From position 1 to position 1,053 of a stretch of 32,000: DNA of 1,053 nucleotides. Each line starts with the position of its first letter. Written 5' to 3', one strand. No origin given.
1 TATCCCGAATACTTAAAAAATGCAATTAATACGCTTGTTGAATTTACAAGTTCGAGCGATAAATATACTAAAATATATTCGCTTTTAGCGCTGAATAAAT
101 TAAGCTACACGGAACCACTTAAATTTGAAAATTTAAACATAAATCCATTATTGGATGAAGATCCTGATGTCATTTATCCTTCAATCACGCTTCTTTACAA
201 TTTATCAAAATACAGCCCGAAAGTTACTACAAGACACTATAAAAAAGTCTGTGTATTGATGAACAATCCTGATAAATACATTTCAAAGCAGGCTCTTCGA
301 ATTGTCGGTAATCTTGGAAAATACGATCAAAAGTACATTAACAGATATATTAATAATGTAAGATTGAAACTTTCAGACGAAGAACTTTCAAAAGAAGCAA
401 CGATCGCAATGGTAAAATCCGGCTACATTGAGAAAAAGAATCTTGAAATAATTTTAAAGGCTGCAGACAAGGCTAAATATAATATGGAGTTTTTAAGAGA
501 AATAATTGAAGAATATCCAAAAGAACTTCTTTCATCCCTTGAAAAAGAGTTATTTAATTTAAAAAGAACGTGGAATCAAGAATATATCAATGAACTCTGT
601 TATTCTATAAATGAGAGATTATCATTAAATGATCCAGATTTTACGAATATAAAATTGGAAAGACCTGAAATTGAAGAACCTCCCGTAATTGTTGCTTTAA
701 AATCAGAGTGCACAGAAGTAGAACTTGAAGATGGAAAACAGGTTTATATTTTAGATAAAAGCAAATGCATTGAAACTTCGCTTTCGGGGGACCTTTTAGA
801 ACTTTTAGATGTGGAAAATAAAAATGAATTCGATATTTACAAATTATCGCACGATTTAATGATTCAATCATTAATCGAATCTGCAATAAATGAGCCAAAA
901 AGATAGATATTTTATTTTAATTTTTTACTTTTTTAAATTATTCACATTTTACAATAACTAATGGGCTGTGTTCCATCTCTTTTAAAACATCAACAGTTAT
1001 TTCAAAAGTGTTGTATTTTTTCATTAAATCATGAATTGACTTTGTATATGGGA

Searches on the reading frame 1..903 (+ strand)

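Call 77: search_protein_families(library=pfam, proteins=[window:1-903:+], max_evalue=0.01)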
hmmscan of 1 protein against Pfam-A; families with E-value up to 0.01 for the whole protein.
window:1-903:+ (301 aa): 2 families
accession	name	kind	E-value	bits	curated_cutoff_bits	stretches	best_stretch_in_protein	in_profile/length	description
PF01602.26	Adaptin_N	-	5.1e-06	25.8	37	1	3-68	261-329/524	Adaptin N terminal region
PF00486.34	Trans_reg_C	-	0.0019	18.7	26.2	1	75-142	6-75/77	Transcriptional regulatory protein, C terminal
